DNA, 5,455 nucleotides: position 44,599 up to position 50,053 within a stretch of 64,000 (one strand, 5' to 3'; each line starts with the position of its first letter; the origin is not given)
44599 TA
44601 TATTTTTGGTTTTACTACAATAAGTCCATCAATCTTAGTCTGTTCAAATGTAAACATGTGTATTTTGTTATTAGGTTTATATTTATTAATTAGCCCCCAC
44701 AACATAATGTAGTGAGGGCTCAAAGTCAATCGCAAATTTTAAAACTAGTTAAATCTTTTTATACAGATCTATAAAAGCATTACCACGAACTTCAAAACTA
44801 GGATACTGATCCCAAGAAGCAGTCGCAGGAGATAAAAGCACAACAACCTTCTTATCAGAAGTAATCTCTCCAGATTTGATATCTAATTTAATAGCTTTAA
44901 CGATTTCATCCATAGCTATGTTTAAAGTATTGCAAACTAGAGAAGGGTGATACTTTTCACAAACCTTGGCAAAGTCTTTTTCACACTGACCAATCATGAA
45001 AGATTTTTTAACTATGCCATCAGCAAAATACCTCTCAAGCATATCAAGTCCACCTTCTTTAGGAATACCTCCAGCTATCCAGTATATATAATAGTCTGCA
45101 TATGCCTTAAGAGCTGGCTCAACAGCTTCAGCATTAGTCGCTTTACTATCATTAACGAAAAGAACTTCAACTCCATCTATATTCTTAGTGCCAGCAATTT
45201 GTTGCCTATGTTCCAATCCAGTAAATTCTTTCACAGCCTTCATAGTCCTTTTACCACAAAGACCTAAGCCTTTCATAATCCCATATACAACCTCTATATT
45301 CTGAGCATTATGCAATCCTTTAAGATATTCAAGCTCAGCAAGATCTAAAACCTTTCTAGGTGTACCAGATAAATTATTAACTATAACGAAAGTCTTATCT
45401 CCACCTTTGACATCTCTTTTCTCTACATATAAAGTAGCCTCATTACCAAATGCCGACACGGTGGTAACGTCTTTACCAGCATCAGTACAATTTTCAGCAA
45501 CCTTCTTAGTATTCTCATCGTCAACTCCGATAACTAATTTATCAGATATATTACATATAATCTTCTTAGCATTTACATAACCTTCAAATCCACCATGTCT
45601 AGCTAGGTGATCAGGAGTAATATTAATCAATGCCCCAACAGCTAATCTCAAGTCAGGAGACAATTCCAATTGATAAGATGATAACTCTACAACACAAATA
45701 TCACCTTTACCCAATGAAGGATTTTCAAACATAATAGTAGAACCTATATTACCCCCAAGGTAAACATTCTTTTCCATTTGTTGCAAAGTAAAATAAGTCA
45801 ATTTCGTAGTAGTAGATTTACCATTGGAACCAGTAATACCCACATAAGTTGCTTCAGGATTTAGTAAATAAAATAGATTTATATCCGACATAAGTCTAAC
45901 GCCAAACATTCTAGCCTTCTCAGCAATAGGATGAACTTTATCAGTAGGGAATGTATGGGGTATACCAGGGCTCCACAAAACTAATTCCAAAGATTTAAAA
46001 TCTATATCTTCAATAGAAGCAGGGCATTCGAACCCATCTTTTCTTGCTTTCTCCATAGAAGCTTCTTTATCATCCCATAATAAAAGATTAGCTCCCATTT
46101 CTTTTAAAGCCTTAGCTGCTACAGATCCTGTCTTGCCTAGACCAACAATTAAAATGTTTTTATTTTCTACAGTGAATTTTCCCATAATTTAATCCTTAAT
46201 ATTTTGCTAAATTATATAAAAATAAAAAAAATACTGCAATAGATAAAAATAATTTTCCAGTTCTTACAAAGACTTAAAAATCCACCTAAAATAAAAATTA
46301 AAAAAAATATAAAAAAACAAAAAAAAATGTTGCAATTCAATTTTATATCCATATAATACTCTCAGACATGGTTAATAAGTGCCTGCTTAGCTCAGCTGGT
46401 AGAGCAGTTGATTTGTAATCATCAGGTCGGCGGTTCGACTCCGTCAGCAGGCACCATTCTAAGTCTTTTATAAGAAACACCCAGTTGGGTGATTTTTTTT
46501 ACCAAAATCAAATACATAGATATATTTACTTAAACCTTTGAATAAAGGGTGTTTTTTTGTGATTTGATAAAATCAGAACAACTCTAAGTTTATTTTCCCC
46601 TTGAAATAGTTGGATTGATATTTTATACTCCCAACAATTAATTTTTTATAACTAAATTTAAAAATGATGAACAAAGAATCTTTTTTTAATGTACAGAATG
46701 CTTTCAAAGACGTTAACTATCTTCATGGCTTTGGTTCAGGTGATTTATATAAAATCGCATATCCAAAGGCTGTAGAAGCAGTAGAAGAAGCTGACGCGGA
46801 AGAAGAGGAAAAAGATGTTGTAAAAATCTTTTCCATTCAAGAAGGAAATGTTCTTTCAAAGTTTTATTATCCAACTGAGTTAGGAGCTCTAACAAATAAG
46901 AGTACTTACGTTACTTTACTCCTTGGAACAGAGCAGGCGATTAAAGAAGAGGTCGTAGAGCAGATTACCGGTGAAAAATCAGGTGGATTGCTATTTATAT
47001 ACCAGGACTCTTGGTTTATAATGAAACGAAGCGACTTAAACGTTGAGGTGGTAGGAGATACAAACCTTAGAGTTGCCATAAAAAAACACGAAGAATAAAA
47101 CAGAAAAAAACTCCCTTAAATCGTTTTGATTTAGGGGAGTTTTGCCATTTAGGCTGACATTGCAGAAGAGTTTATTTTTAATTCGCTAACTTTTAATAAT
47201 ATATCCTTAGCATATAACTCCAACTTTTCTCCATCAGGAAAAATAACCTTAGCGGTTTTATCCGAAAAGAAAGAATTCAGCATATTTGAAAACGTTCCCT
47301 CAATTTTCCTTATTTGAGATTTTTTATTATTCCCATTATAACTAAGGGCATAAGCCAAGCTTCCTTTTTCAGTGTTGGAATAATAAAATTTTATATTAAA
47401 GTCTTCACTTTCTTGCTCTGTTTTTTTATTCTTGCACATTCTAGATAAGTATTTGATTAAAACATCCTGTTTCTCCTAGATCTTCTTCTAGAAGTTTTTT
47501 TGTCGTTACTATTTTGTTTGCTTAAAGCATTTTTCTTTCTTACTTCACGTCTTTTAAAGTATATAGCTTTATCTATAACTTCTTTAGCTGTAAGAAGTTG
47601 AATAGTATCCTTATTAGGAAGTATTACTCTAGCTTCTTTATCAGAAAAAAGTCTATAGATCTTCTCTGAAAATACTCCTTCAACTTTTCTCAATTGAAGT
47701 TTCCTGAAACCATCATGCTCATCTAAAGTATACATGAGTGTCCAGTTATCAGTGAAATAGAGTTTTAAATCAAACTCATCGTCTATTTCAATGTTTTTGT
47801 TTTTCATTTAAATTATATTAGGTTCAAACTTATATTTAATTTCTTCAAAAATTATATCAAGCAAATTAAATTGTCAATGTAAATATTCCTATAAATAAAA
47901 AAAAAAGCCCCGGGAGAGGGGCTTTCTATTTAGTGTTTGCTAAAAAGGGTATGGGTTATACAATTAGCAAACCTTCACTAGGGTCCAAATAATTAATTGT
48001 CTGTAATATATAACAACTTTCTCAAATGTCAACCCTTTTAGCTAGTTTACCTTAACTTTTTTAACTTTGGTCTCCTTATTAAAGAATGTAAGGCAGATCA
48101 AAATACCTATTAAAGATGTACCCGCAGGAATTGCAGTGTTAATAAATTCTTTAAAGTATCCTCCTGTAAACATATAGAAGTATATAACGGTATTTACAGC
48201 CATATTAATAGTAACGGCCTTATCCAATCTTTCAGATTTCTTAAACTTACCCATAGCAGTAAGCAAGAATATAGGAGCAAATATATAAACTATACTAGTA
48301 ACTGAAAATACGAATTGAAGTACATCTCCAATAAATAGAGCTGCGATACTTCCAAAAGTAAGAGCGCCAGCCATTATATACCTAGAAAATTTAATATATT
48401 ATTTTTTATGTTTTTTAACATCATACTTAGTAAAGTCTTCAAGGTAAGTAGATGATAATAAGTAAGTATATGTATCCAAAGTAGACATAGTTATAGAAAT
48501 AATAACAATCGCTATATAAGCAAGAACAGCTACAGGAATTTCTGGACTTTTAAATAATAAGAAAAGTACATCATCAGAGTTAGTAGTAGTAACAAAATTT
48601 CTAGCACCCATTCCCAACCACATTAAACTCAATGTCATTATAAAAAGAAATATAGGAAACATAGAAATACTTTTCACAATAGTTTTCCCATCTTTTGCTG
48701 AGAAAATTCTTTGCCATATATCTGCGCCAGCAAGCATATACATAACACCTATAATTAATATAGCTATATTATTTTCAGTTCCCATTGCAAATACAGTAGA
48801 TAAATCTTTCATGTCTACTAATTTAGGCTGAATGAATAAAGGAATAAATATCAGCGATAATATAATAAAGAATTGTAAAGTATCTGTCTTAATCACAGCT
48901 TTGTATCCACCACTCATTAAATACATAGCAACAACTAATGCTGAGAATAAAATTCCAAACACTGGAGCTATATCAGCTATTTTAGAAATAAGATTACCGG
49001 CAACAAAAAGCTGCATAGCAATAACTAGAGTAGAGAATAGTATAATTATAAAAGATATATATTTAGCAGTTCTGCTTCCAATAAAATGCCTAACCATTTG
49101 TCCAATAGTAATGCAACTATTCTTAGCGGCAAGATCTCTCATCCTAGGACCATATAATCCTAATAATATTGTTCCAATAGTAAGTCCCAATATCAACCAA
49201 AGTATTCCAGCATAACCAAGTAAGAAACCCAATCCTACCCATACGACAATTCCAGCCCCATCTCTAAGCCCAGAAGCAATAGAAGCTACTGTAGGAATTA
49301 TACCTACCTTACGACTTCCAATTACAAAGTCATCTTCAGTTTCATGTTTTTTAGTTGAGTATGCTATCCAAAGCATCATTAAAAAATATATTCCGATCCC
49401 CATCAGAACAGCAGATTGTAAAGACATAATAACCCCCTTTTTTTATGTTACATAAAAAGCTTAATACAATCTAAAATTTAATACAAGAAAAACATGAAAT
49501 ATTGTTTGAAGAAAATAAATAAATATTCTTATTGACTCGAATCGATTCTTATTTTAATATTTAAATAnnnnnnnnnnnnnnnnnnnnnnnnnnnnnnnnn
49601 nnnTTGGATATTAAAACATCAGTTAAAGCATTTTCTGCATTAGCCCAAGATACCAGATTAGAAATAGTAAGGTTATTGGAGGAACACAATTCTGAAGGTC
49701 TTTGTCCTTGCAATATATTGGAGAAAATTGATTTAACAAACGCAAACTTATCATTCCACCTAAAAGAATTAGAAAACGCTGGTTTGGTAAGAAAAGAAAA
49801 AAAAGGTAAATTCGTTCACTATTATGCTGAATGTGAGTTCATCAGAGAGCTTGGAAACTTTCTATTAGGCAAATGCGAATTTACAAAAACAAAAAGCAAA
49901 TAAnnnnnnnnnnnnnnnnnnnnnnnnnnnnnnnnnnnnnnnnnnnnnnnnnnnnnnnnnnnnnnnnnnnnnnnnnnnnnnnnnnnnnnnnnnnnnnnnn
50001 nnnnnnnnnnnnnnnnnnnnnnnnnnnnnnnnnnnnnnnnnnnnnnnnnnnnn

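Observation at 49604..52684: ArsR-controlled thiol-redox operon containing a CcdA/DsbD-like domain fused to an ArsP/DUF318 permease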

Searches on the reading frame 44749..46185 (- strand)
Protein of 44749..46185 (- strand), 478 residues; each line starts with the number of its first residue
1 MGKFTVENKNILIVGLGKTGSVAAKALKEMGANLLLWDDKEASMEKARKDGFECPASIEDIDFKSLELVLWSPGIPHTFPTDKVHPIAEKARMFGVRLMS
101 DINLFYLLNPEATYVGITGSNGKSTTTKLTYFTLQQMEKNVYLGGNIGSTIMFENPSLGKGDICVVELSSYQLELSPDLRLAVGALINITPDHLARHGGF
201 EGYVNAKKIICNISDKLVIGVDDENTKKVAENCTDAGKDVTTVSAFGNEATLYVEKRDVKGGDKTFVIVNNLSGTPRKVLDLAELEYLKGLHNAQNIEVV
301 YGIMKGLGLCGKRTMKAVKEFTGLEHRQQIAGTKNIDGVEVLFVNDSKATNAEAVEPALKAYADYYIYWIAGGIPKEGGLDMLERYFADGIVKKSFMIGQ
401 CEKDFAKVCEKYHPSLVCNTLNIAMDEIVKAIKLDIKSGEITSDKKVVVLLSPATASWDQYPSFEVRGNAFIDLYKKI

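Call 44: search_protein_families(library=pfam, proteins=[window:44749-46185:-], max_evalue=0.001)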
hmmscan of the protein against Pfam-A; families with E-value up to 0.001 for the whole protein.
window:44749-46185:- (478 aa): 5 families
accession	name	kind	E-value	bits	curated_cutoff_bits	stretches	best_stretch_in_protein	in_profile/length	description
PF08245.18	Mur_ligase_M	-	4.7e-21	76.1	24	1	117-299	1-195/200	Mur ligase middle domain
PF02826.25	2-Hacid_dh_C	-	3.5e-05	23.7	25.1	1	5-54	33-82/178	D-isomer specific 2-hydroxyacid dehydrogenase, NAD binding domain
PF07991.19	KARI_N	-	4e-05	23.7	20.6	1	6-55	2-52/165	Acetohydroxy acid isomeroreductase, NADPH-binding domain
PF21799.2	MurD-like_N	-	0.0004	21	27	1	9-78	1-72/88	Mur ligase MurD-like, N-terminal domain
PF02254.24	TrkA_N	-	0.00092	20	23.8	0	11-53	1-43/116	TrkA-N domain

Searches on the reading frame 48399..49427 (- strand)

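Call 44: search_protein_families(library=pfam, proteins=[window:48399-49427:-], max_evalue=0.001)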
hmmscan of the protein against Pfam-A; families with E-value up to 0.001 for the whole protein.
window:48399-49427:- (342 aa): 1 family
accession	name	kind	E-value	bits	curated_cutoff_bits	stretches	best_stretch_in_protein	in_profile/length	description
PF00474.23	SSF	-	3.6e-14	52.9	22.8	1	34-339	1-331/406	Sodium:solute symporter family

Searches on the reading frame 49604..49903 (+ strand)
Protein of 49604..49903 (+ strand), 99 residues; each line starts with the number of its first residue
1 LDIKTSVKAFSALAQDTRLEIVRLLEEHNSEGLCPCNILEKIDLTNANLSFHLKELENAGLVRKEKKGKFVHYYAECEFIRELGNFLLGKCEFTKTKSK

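Call 3: search_protein_families(library=pfam, proteins=[window:49604-49903:+], max_evalue=0.1)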
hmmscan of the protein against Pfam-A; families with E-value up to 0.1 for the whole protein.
window:49604-49903:+ (99 aa): 11 families
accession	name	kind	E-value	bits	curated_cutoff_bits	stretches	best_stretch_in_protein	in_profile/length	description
PF01022.26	HTH_5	-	9.3e-12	45.1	22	1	16-64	2-47/47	Bacterial regulatory protein, arsR family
PF12840.13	HTH_20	-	1.5e-09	38.1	27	1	13-64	1-50/51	Helix-turn-helix domain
PF24038.1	DUF7347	-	5.3e-07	30.2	27.6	1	8-68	3-63/77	Domain of unknown function (DUF7347)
PF13601.12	HTH_34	-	4.7e-05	23.9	27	1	18-67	2-49/80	Winged helix DNA-binding domain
PF01047.28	MarR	-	0.00067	19.9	24.6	1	17-66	4-51/59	MarR family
PF13412.12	HTH_24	-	0.00088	19.2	21.9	1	16-63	3-48/48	Winged helix-turn-helix DNA-binding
PF24266.1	HTH_HVO_0163_N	-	0.0009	19.7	31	1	16-76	2-60/70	HVO_0163, N-terminal HTH domain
PF24034.1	DUF7343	-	0.0017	18.6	27.6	1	37-69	23-55/62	Domain of unknown function (DUF7343)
PF25212.1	HVO_A0114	-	0.0045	17.2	27.6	1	6-70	12-74/84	HVO_A0114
PF14947.12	HTH_45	-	0.0087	16.5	25.5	1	18-71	4-57/77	Winged helix-turn-helix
PF22979.2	HTH_69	-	0.066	13.6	27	0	24-66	18-60/69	Winged helix-turn-helix domain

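Call 4: search_protein_families(library=ncbifam, proteins=[window:49604-49903:+], max_evalue=0.1)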
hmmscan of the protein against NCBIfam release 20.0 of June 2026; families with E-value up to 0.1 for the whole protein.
window:49604-49903:+ (99 aa): 13 families
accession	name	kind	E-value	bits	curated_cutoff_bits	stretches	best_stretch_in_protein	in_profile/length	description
NF033788.1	HTH_metalloreg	subfamily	3.6e-20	71.5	55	1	7-82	2-75/77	metalloregulator ArsR/SmtB family transcription factor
NF033789.1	repress_SdpR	subfamily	2.9e-13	49.5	100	1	9-83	1-72/79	autorepressor SdpR family transcription factor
NF007528.0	PRK10141.1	subfamily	4.5e-12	45.8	97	1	4-74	4-72/117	metalloregulator ArsR/SmtB family transcription factor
NF041413.1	ArsR_Rv2640c_fam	equivalog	7.3e-12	45.7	155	1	10-91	36-117/118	Rv2640c family ArsR-like transcriptional regulator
NF045707.1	Dbac_1936_reg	equivalog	8.5e-09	35.3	115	1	10-74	11-72/99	ArsR/SmtB-type metalloregulator TsoR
NF047906.1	CdPbTransRegCmtR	equivalog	3e-06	27.1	150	1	11-74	16-76/104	Cd(II)/Pb(II)-sensing metalloregulatory transcriptional regulator CmtR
NF040642.1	sulf_sens_BigR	equivalog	0.00099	19.1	155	1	10-74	14-75/95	sulfite-sensing transcriptional repressor BigR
TIGR01884.1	cas_HTH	subfamily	0.0025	17.3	60.2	1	9-72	135-197/202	CRISPR-associated CARF protein Csa3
NF053755.1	MsvR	equivalog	0.0027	17.4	220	1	8-66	5-60/236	transcriptional factor MsvR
NF004170.0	PRK05638.1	equivalog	0.0031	16.1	421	1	15-74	370-429/442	threonine synthase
NF040939.2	trans_reg_lrs14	equivalog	0.04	14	90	1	16-67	21-71/103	Lrs14 family HTH-type transcriptional regulator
NF038315.1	HxsD_rel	equivalog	0.045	14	41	0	51-91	26-61/62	HxsD-like protein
NF053610.1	Sso10a_fam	subfamily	0.05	13.6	60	1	20-69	5-53/64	Sso10a family chromatin protein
